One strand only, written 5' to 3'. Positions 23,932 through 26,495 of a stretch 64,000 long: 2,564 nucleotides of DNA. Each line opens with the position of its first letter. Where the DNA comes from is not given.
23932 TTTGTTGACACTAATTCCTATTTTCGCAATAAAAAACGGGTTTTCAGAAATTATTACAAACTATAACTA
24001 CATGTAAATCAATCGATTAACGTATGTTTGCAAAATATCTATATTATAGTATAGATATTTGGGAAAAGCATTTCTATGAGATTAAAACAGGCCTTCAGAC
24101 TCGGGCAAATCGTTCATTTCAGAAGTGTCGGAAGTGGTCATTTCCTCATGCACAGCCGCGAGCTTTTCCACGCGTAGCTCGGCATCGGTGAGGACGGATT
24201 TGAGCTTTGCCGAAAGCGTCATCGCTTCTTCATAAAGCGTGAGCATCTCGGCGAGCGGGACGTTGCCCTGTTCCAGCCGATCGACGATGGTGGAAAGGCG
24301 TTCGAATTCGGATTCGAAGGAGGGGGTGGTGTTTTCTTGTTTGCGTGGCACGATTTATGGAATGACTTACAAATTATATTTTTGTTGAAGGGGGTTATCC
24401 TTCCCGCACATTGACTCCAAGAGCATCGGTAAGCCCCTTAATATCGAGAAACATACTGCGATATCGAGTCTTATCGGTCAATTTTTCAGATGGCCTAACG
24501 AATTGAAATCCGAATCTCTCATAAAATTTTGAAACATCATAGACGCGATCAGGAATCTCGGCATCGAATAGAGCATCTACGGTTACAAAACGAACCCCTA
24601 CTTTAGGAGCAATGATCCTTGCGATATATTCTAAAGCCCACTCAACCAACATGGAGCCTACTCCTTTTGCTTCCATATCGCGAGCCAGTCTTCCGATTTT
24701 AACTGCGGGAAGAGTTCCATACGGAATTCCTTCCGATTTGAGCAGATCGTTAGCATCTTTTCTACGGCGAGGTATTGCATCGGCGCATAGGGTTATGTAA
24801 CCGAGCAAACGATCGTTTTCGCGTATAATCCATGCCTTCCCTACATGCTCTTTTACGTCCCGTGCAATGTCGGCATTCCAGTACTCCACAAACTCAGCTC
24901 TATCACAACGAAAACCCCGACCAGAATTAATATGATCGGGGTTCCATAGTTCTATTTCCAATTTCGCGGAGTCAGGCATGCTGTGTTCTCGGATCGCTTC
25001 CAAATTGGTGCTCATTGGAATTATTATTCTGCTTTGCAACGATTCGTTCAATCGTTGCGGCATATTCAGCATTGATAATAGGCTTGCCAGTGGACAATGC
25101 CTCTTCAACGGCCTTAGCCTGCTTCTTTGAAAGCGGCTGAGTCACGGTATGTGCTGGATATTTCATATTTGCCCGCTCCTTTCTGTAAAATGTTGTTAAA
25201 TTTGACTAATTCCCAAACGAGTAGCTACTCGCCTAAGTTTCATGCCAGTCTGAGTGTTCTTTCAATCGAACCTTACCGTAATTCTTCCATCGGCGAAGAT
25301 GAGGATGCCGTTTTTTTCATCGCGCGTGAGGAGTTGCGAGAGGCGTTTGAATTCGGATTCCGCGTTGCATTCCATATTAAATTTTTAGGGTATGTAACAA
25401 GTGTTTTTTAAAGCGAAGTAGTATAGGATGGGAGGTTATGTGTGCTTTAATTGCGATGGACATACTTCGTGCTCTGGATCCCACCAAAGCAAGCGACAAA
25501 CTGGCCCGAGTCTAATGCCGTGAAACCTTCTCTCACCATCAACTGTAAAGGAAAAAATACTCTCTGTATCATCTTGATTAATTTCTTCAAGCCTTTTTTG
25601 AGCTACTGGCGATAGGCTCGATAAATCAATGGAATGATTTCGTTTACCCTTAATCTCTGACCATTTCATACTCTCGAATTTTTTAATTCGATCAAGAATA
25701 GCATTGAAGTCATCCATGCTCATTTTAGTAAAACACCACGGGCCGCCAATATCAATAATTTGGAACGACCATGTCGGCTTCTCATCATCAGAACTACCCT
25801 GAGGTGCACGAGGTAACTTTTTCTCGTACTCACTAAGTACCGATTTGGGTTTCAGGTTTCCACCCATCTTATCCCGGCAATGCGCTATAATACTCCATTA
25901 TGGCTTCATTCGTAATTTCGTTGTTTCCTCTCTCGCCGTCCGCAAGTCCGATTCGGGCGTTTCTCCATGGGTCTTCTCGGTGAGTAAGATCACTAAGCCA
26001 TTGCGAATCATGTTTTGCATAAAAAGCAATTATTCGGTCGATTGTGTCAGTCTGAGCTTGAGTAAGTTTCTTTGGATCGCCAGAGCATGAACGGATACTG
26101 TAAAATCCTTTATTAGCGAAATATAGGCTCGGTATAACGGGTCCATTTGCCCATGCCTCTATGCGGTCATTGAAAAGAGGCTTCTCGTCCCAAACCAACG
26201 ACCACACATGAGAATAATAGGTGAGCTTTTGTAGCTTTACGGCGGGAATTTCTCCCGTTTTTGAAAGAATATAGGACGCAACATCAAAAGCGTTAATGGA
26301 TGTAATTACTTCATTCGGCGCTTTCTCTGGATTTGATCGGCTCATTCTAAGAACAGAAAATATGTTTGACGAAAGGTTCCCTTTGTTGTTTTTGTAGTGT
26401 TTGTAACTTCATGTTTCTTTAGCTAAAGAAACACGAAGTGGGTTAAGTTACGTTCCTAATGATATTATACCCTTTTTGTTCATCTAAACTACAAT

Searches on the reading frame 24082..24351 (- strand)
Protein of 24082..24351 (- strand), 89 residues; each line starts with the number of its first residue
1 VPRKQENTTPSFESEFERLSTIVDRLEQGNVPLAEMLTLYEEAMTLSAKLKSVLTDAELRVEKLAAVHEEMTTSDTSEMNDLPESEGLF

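Call 3: search_protein_families(library=pfam, proteins=[window:24082-24351:-], max_evalue=0.01)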
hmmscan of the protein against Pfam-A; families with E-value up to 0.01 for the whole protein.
window:24082-24351:- (89 aa): 2 families
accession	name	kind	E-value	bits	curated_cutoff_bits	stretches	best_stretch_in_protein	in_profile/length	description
PF02609.21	Exonuc_VII_S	-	4.8e-16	59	24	1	12-63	1-52/52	Exonuclease VII small subunit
PF07568.18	HisKA_2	-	0.0089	16.5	22.3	0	45-78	24-57/76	Histidine kinase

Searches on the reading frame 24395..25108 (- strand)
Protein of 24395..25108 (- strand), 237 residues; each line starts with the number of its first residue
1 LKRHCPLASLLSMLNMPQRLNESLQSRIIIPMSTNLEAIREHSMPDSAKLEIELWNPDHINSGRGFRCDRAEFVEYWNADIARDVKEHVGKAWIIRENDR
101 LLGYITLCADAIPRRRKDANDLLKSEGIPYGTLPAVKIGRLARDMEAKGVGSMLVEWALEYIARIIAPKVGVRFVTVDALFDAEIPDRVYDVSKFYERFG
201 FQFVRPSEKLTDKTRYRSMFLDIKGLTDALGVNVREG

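Call 3: search_protein_families(library=pfam, proteins=[window:24395-25108:-], max_evalue=0.01)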
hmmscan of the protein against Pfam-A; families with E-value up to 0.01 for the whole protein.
window:24395-25108:- (237 aa): 1 family
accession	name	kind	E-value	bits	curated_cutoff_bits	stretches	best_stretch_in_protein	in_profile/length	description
PF13508.13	Acetyltransf_7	-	0.00049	20.8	27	1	93-202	6-83/84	Acetyltransferase (GNAT) domain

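Call 4: search_protein_families(library=padloc, proteins=[window:24395-25108:-], max_evalue=0.01)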
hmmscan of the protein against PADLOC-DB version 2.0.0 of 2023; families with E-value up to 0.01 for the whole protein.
window:24395-25108:- (237 aa): 0 families

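Call 5: search_protein_families(library=ncbifam, proteins=[window:24395-25108:-], max_evalue=0.01)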
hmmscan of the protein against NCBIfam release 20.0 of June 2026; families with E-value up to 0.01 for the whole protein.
window:24395-25108:- (237 aa): 0 families

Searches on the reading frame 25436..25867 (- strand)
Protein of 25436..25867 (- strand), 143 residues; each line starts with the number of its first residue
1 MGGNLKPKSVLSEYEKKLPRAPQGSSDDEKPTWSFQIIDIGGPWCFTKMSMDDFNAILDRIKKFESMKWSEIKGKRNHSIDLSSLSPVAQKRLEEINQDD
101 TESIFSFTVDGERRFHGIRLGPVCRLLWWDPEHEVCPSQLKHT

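Call 3: search_protein_families(library=pfam, proteins=[window:25436-25867:-], max_evalue=0.01)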
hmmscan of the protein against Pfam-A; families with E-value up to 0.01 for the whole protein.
window:25436-25867:- (143 aa): 0 families

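Call 4: search_protein_families(library=padloc, proteins=[window:25436-25867:-], max_evalue=0.01)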
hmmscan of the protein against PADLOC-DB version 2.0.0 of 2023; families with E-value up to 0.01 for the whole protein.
window:25436-25867:- (143 aa): 1 family
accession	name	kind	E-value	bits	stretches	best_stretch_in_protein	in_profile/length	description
PDLC03891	NsnC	-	1.3e-05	22.9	1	46-135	193-280/284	-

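Call 5: search_protein_families(library=ncbifam, proteins=[window:25436-25867:-], max_evalue=0.01)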
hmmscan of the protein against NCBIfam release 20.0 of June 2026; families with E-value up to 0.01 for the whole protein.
window:25436-25867:- (143 aa): 1 family
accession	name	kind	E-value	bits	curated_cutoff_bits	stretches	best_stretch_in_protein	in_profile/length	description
NF046006.1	MAG6450_fam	subfamily_domain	3.7e-06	27.4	40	1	44-136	13-102/103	MAG6450 family protein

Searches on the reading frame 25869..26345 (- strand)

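Call 3: search_protein_families(library=pfam, proteins=[window:25869-26345:-], max_evalue=0.01)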
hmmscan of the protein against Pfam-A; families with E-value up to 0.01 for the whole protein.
window:25869-26345:- (158 aa): 1 family
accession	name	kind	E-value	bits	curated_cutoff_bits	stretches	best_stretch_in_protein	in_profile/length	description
PF13274.11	SocA_Panacea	-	9.2e-17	62.4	25.7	1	38-127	1-112/113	Antitoxin SocA-like, Panacea domain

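Call 4: search_protein_families(library=padloc, proteins=[window:25869-26345:-], max_evalue=0.01)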
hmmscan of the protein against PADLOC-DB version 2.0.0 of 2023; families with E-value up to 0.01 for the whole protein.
window:25869-26345:- (158 aa): 0 families

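Call 5: search_protein_families(library=ncbifam, proteins=[window:25869-26345:-], max_evalue=0.01)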
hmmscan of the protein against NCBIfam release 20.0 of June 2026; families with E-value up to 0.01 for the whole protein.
window:25869-26345:- (158 aa): 1 family
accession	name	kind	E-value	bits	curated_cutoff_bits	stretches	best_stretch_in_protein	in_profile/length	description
NF047745.1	SocA_antitoxin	equivalog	2.2e-12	47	190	1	31-153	19-155/176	type VI toxin-antitoxin system SocA family antitoxin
